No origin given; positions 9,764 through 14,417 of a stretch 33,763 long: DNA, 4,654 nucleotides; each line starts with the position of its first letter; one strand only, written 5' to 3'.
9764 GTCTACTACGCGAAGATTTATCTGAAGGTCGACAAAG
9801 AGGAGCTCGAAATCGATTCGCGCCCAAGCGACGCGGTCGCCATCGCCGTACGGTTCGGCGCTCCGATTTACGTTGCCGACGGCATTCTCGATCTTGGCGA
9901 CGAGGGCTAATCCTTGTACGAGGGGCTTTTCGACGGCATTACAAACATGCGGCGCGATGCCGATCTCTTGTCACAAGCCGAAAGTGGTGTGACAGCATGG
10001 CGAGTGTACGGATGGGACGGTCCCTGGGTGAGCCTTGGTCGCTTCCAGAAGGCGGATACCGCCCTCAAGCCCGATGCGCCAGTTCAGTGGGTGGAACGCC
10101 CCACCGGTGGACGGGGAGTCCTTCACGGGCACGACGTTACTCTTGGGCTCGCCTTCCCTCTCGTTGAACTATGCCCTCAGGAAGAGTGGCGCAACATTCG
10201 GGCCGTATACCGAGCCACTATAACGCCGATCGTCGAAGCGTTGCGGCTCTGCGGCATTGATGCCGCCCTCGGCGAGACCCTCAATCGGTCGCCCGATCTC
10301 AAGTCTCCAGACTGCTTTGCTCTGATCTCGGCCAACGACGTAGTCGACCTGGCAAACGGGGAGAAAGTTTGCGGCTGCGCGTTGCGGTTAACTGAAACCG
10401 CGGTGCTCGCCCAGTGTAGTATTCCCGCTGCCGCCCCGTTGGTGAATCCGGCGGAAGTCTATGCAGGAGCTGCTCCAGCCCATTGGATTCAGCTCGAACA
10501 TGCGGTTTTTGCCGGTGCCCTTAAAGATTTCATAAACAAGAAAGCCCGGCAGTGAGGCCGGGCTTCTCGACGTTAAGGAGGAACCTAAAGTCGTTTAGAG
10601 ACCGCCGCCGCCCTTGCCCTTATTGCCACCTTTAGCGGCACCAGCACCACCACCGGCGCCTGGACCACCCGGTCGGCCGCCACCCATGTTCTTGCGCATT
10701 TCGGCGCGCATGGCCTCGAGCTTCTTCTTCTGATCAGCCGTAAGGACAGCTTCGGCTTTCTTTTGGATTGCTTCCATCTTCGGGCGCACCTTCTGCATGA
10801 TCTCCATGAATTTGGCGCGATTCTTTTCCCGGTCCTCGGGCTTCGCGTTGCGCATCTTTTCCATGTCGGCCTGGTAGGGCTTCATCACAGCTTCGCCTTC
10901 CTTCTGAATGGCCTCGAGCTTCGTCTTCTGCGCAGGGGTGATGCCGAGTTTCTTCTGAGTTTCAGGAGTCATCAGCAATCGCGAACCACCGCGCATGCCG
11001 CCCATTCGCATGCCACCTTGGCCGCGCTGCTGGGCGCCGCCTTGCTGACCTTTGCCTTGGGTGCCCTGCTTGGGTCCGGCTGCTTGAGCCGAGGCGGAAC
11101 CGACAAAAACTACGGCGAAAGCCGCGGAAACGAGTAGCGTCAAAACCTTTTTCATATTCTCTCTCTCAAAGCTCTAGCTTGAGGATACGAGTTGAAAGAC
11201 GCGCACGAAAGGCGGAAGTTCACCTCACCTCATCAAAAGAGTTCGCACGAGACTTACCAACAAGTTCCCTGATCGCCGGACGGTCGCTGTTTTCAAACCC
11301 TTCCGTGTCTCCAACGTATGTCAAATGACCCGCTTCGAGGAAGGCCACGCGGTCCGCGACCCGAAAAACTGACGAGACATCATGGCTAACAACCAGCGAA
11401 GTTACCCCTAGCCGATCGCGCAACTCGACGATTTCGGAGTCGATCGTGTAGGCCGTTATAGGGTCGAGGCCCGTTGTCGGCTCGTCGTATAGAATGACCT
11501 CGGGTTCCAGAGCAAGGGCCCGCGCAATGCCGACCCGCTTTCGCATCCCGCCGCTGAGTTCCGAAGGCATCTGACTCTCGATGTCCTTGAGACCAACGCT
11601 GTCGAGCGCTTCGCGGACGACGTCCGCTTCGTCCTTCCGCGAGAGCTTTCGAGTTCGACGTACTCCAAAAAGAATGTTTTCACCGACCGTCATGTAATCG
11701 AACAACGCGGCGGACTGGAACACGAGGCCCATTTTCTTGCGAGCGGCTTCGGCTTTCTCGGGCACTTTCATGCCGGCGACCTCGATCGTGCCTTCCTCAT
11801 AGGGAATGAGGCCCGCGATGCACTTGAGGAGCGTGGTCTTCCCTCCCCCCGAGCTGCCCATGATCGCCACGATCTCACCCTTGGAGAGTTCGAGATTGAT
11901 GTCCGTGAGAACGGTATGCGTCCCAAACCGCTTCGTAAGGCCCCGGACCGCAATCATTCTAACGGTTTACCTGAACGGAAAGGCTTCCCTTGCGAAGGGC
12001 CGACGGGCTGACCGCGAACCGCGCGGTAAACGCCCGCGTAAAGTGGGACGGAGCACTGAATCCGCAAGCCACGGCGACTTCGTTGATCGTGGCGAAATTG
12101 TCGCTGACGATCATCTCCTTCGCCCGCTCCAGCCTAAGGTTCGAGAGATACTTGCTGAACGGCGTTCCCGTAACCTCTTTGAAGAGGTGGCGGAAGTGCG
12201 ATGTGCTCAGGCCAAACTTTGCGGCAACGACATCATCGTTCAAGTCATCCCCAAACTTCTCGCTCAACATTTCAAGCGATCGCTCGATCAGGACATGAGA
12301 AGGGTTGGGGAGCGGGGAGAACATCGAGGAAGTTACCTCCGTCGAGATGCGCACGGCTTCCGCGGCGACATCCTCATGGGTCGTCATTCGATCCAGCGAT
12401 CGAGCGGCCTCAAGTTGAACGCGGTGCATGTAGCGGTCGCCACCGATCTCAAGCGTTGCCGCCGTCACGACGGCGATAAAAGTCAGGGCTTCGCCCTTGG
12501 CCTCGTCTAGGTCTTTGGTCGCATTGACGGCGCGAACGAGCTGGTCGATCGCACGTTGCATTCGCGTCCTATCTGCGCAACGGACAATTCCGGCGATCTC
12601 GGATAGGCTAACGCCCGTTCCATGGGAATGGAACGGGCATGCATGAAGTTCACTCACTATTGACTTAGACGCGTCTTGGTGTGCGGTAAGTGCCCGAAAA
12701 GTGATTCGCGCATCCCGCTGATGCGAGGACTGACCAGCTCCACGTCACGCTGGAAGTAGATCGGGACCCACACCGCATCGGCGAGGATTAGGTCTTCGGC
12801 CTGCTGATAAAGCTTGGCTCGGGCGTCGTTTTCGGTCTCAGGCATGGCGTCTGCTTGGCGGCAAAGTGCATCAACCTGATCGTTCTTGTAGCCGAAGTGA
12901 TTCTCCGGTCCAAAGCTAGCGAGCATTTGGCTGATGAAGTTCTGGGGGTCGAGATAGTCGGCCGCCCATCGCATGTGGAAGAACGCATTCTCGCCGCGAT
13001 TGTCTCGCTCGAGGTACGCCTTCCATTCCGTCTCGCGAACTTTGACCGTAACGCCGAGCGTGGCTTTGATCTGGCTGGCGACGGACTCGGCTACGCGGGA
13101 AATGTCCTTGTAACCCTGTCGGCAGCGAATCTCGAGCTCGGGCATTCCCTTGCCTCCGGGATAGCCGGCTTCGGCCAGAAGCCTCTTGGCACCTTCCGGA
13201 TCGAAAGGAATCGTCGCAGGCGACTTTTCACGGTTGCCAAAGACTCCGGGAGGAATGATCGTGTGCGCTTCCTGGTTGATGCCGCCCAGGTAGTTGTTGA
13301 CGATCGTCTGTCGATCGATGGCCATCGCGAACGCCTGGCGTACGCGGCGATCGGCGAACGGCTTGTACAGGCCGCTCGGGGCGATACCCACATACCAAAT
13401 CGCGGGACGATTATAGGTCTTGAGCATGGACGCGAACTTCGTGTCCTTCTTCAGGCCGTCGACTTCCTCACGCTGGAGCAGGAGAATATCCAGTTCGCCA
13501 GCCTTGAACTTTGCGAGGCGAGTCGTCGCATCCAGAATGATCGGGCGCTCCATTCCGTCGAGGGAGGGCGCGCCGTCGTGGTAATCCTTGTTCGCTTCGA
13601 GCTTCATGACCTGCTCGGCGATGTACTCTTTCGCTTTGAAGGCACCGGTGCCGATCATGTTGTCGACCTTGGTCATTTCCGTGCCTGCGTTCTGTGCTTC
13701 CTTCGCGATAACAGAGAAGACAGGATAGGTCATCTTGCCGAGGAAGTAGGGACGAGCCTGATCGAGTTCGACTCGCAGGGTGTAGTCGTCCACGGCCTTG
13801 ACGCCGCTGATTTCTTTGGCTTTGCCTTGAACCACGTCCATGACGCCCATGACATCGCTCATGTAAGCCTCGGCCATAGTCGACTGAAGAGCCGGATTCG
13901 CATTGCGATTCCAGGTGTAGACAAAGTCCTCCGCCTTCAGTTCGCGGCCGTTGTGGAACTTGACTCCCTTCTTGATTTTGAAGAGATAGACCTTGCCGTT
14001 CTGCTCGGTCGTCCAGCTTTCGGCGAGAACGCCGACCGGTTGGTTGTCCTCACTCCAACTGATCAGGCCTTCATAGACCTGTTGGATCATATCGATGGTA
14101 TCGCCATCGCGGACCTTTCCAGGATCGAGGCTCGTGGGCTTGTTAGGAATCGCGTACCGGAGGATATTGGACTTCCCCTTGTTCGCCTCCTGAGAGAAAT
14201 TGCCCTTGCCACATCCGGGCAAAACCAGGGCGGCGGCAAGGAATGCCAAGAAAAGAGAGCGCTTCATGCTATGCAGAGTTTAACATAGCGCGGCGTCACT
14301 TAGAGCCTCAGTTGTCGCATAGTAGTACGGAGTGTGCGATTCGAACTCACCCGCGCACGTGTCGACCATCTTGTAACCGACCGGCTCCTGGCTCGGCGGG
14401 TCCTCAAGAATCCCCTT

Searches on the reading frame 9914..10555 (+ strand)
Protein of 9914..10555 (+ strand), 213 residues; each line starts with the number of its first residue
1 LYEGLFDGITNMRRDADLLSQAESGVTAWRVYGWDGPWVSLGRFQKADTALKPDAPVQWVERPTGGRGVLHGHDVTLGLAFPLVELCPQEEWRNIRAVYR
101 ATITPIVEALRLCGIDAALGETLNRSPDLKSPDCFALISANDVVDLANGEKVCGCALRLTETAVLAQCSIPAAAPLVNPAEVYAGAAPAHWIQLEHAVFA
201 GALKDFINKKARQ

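Call 64: search_protein_families(library=pfam, proteins=[window:9914-10555:+], max_evalue=0.00001)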
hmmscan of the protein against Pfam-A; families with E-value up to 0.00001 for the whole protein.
window:9914-10555:+ (213 aa): 1 family
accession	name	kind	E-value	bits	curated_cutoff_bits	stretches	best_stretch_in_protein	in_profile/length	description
PF21948.1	LplA-B_cat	-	2.9e-11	44.1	27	1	11-171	5-145/200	Lipoyl protein ligase A/B catalytic domain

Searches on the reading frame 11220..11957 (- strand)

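Call 64: search_protein_families(library=pfam, proteins=[window:11220-11957:-], max_evalue=0.00001)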
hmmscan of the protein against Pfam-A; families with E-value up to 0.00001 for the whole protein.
window:11220-11957:- (245 aa): 1 family
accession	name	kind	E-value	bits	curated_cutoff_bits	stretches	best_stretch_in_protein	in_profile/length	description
PF00005.33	ABC_tran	-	4.3e-36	125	25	1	17-162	1-137/137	ABC transporter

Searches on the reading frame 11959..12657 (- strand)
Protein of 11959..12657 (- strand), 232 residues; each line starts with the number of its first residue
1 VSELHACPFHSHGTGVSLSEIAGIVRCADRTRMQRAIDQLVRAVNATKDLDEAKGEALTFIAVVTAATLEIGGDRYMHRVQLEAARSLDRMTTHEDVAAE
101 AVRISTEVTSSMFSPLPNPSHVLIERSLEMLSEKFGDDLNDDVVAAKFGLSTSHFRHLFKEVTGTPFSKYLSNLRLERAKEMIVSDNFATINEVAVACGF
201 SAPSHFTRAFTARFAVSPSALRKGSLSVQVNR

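Call 64: search_protein_families(library=pfam, proteins=[window:11959-12657:-], max_evalue=0.00001)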
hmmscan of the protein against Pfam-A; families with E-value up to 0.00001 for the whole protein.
window:11959-12657:- (232 aa): 2 families
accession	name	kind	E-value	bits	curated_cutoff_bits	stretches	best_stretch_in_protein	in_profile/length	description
PF12833.13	HTH_18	-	2.9e-24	85.6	33.6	1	145-223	2-79/80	Helix-turn-helix domain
PF00165.29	HTH_AraC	-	3.1e-12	46.7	26.6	0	190-223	10-42/42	Bacterial regulatory helix-turn-helix proteins, AraC family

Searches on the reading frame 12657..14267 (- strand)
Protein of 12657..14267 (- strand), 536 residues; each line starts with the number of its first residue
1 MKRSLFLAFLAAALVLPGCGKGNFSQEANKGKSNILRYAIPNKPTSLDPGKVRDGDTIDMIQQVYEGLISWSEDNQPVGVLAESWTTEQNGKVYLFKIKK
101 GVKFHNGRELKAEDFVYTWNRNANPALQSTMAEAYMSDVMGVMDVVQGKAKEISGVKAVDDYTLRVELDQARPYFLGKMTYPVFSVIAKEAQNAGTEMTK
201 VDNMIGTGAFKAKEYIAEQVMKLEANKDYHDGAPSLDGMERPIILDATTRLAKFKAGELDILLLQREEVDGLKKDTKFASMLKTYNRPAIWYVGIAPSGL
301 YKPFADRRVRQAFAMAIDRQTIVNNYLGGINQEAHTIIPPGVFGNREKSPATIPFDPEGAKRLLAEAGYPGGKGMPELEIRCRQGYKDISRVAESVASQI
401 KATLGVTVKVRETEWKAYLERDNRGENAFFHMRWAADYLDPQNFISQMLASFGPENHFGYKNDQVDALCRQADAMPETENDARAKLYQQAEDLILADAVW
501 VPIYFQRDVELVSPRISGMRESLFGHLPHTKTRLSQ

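Call 64: search_protein_families(library=pfam, proteins=[window:12657-14267:-], max_evalue=0.00001)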
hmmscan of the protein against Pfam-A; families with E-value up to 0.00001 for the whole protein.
window:12657-14267:- (536 aa): 1 family
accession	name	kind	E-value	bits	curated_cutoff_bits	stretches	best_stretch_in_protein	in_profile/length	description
PF00496.27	SBP_bac_5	-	1.6e-88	297.8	32.4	1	77-452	2-364/368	Bacterial extracellular solute-binding proteins, family 5 Middle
